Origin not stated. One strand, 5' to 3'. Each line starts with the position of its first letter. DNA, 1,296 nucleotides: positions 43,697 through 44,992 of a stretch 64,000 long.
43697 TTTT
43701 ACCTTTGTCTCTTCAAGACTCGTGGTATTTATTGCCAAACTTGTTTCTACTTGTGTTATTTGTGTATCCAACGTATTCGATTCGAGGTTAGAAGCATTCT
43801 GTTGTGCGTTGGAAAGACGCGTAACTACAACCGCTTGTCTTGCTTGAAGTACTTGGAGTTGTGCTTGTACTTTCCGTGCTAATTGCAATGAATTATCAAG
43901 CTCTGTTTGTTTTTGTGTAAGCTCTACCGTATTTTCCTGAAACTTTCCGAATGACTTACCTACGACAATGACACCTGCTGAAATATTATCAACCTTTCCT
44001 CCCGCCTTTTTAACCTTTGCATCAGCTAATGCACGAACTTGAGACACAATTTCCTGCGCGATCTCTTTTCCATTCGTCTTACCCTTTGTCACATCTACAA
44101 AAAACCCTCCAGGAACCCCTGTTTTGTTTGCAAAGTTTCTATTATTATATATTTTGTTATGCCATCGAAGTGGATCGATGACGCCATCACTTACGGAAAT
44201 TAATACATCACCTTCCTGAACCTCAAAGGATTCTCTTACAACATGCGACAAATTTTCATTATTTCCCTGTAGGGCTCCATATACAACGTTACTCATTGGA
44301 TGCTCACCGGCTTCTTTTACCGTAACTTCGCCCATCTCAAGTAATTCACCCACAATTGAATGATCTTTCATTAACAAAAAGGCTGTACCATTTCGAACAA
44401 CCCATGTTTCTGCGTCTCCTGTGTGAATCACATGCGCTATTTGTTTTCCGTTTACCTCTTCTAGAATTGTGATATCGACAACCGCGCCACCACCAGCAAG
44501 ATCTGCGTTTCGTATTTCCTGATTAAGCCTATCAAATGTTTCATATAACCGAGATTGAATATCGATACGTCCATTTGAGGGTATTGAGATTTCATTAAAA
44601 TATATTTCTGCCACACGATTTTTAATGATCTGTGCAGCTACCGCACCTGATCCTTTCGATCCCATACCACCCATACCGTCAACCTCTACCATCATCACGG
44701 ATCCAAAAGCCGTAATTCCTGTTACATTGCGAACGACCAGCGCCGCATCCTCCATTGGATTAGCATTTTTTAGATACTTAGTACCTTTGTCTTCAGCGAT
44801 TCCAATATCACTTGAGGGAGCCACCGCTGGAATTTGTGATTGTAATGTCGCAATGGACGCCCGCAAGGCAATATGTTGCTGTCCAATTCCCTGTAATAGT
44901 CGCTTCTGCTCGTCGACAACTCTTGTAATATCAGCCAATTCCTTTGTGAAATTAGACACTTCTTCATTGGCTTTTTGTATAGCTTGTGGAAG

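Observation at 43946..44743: Canonical PP2C/SpoIIE-type Ser/Thr phosphatase domain inside the megaprotein (approx. residues 4195-4460)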

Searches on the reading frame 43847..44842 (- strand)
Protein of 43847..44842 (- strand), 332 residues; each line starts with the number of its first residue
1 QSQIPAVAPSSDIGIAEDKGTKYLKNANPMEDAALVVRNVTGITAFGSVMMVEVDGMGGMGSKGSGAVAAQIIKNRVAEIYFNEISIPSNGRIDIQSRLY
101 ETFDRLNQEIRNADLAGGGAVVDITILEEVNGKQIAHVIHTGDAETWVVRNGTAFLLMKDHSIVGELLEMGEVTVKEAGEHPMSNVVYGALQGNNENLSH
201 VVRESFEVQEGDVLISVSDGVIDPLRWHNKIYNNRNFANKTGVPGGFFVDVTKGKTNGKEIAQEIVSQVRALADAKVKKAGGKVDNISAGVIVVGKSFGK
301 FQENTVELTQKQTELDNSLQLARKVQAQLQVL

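Call 11: find_homologous_proteins(query=window:43886-44803:-, max_evalue=0.001)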
Query window:43886-44803:- (306 aa): 3 proteins with E <= 0.001 among 2394 candidates.
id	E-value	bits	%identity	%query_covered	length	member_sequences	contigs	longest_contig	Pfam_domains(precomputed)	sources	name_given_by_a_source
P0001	5.9e-10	58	32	60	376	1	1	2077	PF13672.12,PF00481.27,PF07228.18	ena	-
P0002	6.3e-10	58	32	60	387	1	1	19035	PF13672.12,PF00481.27,PF07228.18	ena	-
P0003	2.4e-6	46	30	55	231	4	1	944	PF13672.12,PF00481.27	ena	-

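Call 12: search_solved_structures(query=window:43847-44842:-, max_evalue=10, show_alignments=3)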
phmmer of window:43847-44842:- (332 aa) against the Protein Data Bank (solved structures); distinct sequences matched with E-value up to 10: 17.
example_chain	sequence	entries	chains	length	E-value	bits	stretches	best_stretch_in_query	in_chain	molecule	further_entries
2pk0_A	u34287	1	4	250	4.3e-11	46.4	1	48-224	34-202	Serine/threonine protein phosphatase Stp1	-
1txo_A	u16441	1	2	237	4.4e-11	46.4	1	32-225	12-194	Putative Bacterial Enzyme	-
2cm1_A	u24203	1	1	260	5.2e-11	46.2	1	32-225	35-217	SERINE THREONINE PROTEIN PHOSPHATASE PSTP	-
5d2u_A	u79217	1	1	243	1.5e-08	38.1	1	52-226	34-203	Protein serin-threonin phosphatase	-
2j82_A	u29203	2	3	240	1.8e-08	37.9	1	53-226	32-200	PROTEIN SERINE-THREONINE PHOSPHATASE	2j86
5iti_A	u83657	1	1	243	1.8e-08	37.8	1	53-226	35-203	Protein serin-threonin phosphatase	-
6jkv_A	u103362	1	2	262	6.2e-08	36.1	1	51-221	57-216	PppA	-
2xzv_A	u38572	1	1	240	2.2e-07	34.3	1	53-225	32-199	PROTEIN SERIN-THREONIN PHOSPHATASE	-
2y09_A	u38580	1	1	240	2.2e-07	34.3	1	53-226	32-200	PROTEIN SERIN-THREONIN PHOSPHATASE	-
2jfr_A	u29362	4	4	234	8.1e-07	32.4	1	116-221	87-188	SER-THR PHOSPHATASE MSPP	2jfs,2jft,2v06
6ihu_A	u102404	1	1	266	1e-05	28.8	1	50-224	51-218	Phosphorylated protein phosphatase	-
6ihw_A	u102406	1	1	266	1.4e-05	28.4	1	50-224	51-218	Phosphorylated protein phosphatase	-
6ihv_A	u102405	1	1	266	1.4e-05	28.4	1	50-224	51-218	Phosphorylated protein phosphatase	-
6ihl_A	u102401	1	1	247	1.5e-05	28.2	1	50-224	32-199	Phosphorylated protein phosphatase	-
5f1m_A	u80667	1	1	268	1.9e-05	28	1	50-224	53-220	Phosphorylated protein phosphatase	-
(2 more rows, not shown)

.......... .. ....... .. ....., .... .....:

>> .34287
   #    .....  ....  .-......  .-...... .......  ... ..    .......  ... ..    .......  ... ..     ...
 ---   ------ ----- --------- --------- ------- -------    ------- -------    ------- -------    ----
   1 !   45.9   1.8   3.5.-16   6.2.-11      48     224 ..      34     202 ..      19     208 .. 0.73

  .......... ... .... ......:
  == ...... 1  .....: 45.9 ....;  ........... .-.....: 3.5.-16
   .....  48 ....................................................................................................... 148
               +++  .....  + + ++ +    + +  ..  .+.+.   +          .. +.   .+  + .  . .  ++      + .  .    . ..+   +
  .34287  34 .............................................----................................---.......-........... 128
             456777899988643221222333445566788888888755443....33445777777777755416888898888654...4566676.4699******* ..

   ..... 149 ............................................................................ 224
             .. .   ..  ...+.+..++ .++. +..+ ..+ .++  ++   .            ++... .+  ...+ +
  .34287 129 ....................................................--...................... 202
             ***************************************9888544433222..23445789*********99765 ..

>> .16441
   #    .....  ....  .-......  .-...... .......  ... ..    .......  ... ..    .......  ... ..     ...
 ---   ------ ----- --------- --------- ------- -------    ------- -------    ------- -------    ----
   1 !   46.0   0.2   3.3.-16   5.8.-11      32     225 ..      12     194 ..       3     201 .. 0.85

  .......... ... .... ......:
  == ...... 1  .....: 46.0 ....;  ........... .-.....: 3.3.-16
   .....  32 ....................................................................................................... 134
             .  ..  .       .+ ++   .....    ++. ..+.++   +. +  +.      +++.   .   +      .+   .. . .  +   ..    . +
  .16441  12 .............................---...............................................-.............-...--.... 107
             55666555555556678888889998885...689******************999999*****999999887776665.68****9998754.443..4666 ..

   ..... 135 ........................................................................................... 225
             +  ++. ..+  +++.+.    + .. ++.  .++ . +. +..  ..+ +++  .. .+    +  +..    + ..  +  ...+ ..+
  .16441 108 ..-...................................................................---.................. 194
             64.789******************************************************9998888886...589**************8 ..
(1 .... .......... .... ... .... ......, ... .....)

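Call 32: find_homologous_proteins(query=A2, max_evalue=1e-8)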
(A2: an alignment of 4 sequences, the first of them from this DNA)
Query A2 (4 sequences) (290 aa, profile of the alignment): 762 proteins with E <= 1e-8 among 8000 candidates; the best 120 are listed.
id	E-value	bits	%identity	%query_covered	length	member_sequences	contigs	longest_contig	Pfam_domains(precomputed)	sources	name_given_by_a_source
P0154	4.6e-24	104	27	60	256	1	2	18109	PF13672.12,PF00481.27,PF07228.18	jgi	-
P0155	2.4e-23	101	29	62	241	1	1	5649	PF13672.12,PF00481.27,PF07228.18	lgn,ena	-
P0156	1.6e-22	99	33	62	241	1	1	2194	PF13672.12,PF00481.27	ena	-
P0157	6.1e-22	97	32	60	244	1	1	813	PF13672.12,PF00481.27,PF07228.18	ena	-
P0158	7.4e-22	96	33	59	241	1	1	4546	PF13672.12,PF00481.27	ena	-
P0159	1.2e-20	92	30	59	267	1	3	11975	PF13672.12,PF00481.27,PF07228.18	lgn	-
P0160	1.5e-20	92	29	73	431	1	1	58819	PF13672.12,PF00481.27,PF07228.18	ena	-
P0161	1.6e-20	92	28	64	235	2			PF13672.12,PF00481.27,PF07228.18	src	-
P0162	5.6e-20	90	34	36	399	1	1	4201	PF13672.12,PF00481.27,PF07228.18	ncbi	-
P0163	1.3e-19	89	33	63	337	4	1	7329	PF13672.12,PF00481.27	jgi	jgi:protein phosphatase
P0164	1.4e-19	89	28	60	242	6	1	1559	PF13672.12,PF00481.27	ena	-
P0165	1.6e-19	89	29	66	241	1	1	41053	PF13672.12,PF00481.27,PF07228.18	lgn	-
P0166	2.6e-19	88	26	73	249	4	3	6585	PF13672.12,PF00481.27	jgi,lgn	jgi:protein phosphatase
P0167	2.7e-19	88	32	32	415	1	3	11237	PF13672.12,PF00481.27,PF07228.18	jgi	jgi:PPM family protein phosphatase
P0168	2.9e-19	88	27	56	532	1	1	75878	PF13672.12,PF00481.27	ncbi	-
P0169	3.1e-19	88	27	60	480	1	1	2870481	PF13672.12,PF00481.27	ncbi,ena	-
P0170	4.2e-19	87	26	59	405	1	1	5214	PF13672.12,PF00481.27,PF07228.18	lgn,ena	-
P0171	4.6e-19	87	31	67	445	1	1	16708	PF13672.12,PF00481.27,PF07228.18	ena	-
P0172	6.9e-19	87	30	32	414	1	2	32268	PF13672.12,PF00481.27,PF07228.18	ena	-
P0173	7.1e-19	87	35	66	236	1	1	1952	PF13672.12,PF00481.27,PF07228.18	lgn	-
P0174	7.2e-19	86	30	61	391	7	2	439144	PF13672.12,PF00481.27,PF07228.18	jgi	jgi:protein phosphatase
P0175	8.4e-19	86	34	30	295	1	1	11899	PF13672.12,PF00481.27,PF07228.18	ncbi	-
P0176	1.3e-18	86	33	32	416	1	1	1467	PF13672.12,PF00481.27,PF07228.18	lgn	-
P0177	1.5e-18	85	33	59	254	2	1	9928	PF13672.12,PF00481.27,PF07228.18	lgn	-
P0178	1.5e-18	85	31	66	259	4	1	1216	PF13672.12,PF00481.27,PF07228.18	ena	-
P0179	1.8e-18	85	28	60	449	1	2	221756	PF13672.12,PF00481.27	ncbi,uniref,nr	ncbi:PP2C family protein-serine/threonine phosphatase [Microbacterium halophytorum]|uniref:PP2C fami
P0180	1.8e-18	85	34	32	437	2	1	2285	PF13672.12,PF00481.27,PF07228.18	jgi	jgi:PPM family protein phosphatase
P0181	2.0e-18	85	33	63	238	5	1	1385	PF13672.12,PF00481.27,PF07228.18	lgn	-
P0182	2.2e-18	85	31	62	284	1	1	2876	PF13672.12,PF00481.27,PF07228.18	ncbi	-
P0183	2.3e-18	85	27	74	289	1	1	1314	PF13672.12,PF00481.27,PF07228.18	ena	-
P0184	3.0e-18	84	30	62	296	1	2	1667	PF13672.12,PF00481.27,PF07228.18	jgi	jgi:serine/threonine protein phosphatase PrpC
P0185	3.3e-18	84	25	72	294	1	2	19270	PF13672.12,PF00481.27,PF07228.18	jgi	-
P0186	3.6e-18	84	29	72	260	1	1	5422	PF13672.12,PF00481.27,PF07228.18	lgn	-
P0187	4.1e-18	84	28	65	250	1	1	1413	PF13672.12,PF00481.27,PF07228.18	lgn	-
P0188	4.7e-18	84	30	56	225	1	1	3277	PF13672.12,PF00481.27,PF07228.18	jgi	jgi:protein phosphatase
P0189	4.7e-18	84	30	61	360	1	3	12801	PF13672.12,PF00481.27,PF07228.18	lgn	-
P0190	5.2e-18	84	30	54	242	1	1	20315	PF13672.12,PF00481.27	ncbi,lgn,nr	ncbi:MAG: Stp1/IreP family PP2C-type Ser/Thr phosphatase [Clostridiales bacterium]|nr:Stp1/IreP fami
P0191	5.7e-18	84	30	60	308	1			PF13672.12,PF00481.27,PF07228.18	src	-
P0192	5.9e-18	83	26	72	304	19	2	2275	PF13672.12,PF00481.27,PF07228.18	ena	-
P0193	7.0e-18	83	31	36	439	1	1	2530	PF13672.12,PF00481.27,PF07228.18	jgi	jgi:PPM family protein phosphatase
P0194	7.2e-18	83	30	60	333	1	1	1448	PF13672.12,PF00481.27,PF07228.18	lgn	-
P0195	8.9e-18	83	31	60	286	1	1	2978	PF13672.12,PF00481.27,PF07228.18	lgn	-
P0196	9.9e-18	83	25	70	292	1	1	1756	PF13672.12,PF00481.27,PF07228.18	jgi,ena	-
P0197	1.2e-17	82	31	40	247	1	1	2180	PF13672.12,PF00481.27,PF07228.18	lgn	-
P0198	1.3e-17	82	24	60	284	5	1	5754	PF13672.12,PF00481.27,PF07228.18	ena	-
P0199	1.3e-17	82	27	72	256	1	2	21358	PF13672.12,PF00481.27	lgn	-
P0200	1.4e-17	82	26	59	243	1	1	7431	PF13672.12,PF00481.27,PF07228.18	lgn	-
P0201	1.7e-17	82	27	60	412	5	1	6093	PF13672.12,PF00481.27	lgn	-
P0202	1.8e-17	82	29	60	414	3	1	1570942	PF13672.12,PF00481.27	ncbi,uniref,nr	ncbi:Stp1/IreP family PP2C-type Ser/Thr phosphatase [Amnibacterium setariae]|uniref:Stp1/IreP family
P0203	1.8e-17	82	25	98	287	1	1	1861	PF13672.12,PF00481.27,PF07228.18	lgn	-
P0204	1.9e-17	82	29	35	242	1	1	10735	PF13672.12,PF00481.27,PF07228.18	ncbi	-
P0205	2.0e-17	82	27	82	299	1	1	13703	PF13672.12,PF00481.27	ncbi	-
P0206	2.0e-17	82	29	60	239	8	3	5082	PF13672.12,PF00481.27,PF07228.18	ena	-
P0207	2.0e-17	82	33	40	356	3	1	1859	PF13672.12,PF00481.27,PF07228.18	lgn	-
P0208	2.1e-17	82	30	59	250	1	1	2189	PF13672.12,PF00481.27,PF07228.18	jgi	jgi:serine/threonine protein phosphatase PrpC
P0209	2.4e-17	82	27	56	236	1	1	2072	PF13672.12,PF00481.27,PF07228.18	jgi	jgi:protein phosphatase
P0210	2.5e-17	81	31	59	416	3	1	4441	PF13672.12,PF00481.27,PF07228.18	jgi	jgi:PPM family protein phosphatase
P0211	2.5e-17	81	29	58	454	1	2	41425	PF13672.12,PF00481.27,PF07228.18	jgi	jgi:PPM family protein phosphatase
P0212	2.8e-17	81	30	32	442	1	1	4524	PF13672.12,PF00481.27,PF07228.18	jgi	jgi:PPM family protein phosphatase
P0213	2.9e-17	81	25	98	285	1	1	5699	PF13672.12,PF00481.27,PF07228.18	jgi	jgi:serine/threonine protein phosphatase PrpC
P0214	3.4e-17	81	28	61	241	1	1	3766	PF13672.12,PF00481.27,PF07228.18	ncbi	-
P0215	4.6e-17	81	27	68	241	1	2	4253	PF13672.12,PF00481.27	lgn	-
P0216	4.7e-17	81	30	63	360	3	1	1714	PF13672.12,PF00481.27,PF07228.18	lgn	-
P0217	4.7e-17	81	25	72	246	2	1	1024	PF13672.12,PF00481.27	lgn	-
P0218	5.4e-17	80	28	68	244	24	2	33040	PF13672.12,PF00481.27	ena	-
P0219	5.6e-17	80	28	73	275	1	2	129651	PF13672.12,PF00481.27,PF07228.18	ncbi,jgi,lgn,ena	-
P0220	5.6e-17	80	35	30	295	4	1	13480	PF13672.12,PF00481.27,PF07228.18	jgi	-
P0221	6.0e-17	80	37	30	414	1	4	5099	PF13672.12,PF00481.27,PF07228.18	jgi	jgi:protein phosphatase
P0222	6.3e-17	80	28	58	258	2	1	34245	PF13672.12,PF00481.27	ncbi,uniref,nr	ncbi:Stp1/IreP family PP2C-type Ser/Thr phosphatase [Paenibacillus albidus]|uniref:Stp1/IreP family 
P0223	6.4e-17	80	26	72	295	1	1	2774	PF13672.12,PF00481.27,PF07228.18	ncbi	-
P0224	6.4e-17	80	27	70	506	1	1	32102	PF13672.12,PF00481.27,PF07228.18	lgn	-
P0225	7.5e-17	80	27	63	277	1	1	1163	PF13672.12,PF00481.27,PF07228.18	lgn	-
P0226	7.9e-17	80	28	67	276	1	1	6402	PF13672.12,PF00481.27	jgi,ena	-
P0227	8.1e-17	80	30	59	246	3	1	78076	PF13672.12,PF00481.27,PF07228.18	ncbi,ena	-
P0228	8.6e-17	80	28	60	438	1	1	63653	PF13672.12,PF00481.27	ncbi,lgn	-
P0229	8.7e-17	80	31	62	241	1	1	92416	PF13672.12,PF00481.27,PF07228.18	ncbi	-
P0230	8.8e-17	80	29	56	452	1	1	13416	PF13672.12,PF00481.27,PF07228.18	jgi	jgi:PPM family protein phosphatase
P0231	9.1e-17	80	28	62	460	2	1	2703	PF13672.12,PF00481.27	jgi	jgi:protein phosphatase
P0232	9.2e-17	80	37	30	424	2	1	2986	PF13672.12,PF00481.27,PF07228.18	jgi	jgi:serine/threonine protein phosphatase PrpC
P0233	9.5e-17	80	32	51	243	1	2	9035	PF13672.12,PF00481.27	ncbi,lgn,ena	-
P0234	1.0e-16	79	27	38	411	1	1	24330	PF13672.12,PF00481.27,PF07228.18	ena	-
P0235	1.1e-16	79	30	56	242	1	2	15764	PF13672.12,PF00481.27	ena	-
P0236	1.1e-16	79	29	61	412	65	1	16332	PF13672.12,PF00481.27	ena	-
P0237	1.1e-16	79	29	61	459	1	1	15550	PF13672.12,PF00481.27,PF07228.18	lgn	-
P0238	1.1e-16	79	29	61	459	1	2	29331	PF13672.12,PF00481.27,PF07228.18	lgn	-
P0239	1.2e-16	79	26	74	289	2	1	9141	PF13672.12,PF00481.27,PF07228.18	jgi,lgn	jgi:serine/threonine protein phosphatase PrpC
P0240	1.2e-16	79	30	54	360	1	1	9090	PF13672.12,PF00481.27,PF07228.18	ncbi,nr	ncbi:MAG: hypothetical protein CUN53_00450 [Phototrophicales bacterium]|nr:MAG: hypothetical protein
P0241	1.3e-16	79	26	56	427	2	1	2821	PF13672.12,PF00481.27,PF07228.18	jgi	jgi:protein phosphatase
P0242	1.3e-16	79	26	60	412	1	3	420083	PF13672.12,PF00481.27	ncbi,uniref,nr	ncbi:serine/threonine-protein phosphatase [Microbacterium trichothecenolyticum]|uniref:Serine/threon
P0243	1.3e-16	79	28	65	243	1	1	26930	PF13672.12,PF00481.27,PF07228.18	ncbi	-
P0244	1.4e-16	79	31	61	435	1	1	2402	PF13672.12,PF00481.27,PF07228.18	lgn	-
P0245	1.4e-16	79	29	35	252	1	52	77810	PF13672.12,PF00481.27,PF07228.18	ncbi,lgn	-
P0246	1.5e-16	79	24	72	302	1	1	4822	PF13672.12,PF00481.27,PF07228.18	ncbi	-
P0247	1.5e-16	79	25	70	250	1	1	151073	PF13672.12,PF00481.27,PF07228.18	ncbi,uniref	ncbi:Stp1/IreP family PP2C-type Ser/Thr phosphatase [Neobacillus sp. NPDC097160]|uniref:Stp1/IreP fa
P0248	1.5e-16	79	29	61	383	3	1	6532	PF13672.12,PF00481.27,PF07228.18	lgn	-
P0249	1.6e-16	79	29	61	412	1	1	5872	PF13672.12,PF00481.27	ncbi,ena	-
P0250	2.1e-16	78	29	60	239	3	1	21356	PF13672.12,PF00481.27,PF07228.18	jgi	jgi:serine/threonine protein phosphatase PrpC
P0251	2.2e-16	78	26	70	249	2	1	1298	PF13672.12,PF00481.27,PF07228.18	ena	-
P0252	2.3e-16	78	27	73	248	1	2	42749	PF13672.12,PF00481.27,PF07228.18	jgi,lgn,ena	-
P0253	2.5e-16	78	24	97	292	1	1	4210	PF13672.12,PF00481.27,PF07228.18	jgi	jgi:serine/threonine protein phosphatase PrpC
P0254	2.6e-16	78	26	60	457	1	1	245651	PF13672.12,PF00481.27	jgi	jgi:protein phosphatase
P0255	2.7e-16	78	29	61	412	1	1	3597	PF13672.12,PF00481.27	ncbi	-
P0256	2.7e-16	78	25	72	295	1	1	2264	PF13672.12,PF00481.27,PF07228.18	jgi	jgi:serine/threonine protein phosphatase PrpC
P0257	2.9e-16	78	31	30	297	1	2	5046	PF13672.12,PF00481.27,PF07228.18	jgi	-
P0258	3.0e-16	78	36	31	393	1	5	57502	PF13672.12,PF00481.27,PF07228.18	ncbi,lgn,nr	ncbi:MAG: Stp1/IreP family PP2C-type Ser/Thr phosphatase [Gemmatimonadetes bacterium]|nr:Stp1/IreP f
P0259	3.2e-16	78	28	61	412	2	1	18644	PF13672.12,PF00481.27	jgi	-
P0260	3.2e-16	78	27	61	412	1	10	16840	PF13672.12,PF00481.27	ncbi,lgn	-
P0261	3.5e-16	78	26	60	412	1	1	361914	PF13672.12,PF00481.27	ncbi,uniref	ncbi:PP2C family protein-serine/threonine phosphatase [Microbacterium sp. NPDC056569]|uniref:PP2C fa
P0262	3.7e-16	78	25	86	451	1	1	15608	PF13672.12,PF28211.1,PF00481.27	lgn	-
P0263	3.8e-16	78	29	61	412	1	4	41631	PF13672.12,PF00481.27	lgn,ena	-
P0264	3.9e-16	78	27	61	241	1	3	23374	PF13672.12,PF00481.27,PF07228.18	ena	-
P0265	4.0e-16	77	29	66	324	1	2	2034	PF13672.12,PF00481.27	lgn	-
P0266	4.1e-16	77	26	56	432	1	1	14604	PF13672.12,PF00481.27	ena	-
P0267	4.2e-16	77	29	58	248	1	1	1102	PF13672.12,PF00481.27,PF07228.18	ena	-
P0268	4.7e-16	77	26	60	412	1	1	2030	PF13672.12,PF00481.27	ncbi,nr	ncbi:MAG TPA: PP2C family serine/threonine-protein phosphatase [Microbacterium sp.]|nr:PP2C family s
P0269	4.9e-16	77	28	61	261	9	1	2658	PF13672.12,PF00481.27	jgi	jgi:serine/threonine protein phosphatase PrpC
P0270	4.9e-16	77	26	60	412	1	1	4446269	PF13672.12,PF00481.27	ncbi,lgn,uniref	ncbi:protein phosphatase 2C domain-containing protein [Microbacterium sp. LWH7-1.2]|uniref:PP2C fami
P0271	4.9e-16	77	27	63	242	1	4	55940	PF13672.12,PF00481.27,PF07228.18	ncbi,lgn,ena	-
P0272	5.0e-16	77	27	68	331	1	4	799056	PF13672.12,PF00481.27,PF07228.18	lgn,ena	-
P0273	5.2e-16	77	28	72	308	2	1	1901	PF13672.12,PF00481.27,PF07228.18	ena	-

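Call 42: predict_structure(alignment_id=A3)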
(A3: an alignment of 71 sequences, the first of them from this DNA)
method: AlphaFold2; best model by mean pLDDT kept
length: 290 residues; sequences in the alignment: 71
mean_pLDDT: 91.3   pTM: 0.91
mean pLDDT of the five models: 91.3, 90.9, 89.5, 89.5, 89.2
residues with pLDDT >= 90: 213; 70-90: 58; 50-70: 19; < 50: 0
segments of 3 or more residues with pLDDT < 50: none
pLDDT, mean of each block of 10 residues (from residue 1): 96 84 96 91 93 83 97 92 93 96 91 97 95 96 92 92 91 91 75 95 97 93 70 77 97 98 93 93 90
secondary structure, 60 per line:
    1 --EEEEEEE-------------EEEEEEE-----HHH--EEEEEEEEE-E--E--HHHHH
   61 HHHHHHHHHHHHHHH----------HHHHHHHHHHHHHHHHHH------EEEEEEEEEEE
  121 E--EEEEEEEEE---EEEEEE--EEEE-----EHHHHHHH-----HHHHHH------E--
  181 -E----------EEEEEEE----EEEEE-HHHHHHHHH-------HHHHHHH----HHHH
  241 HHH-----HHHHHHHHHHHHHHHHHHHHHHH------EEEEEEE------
elements in order: E3-9 E23-29 E40-48 H56-75 H86-103 E110-121 E124-132 E136-141 E144-147 H154-160 H166-171 E193-199 E204-208 H210-218 H226-232 H237-243 H249-271 E278-284
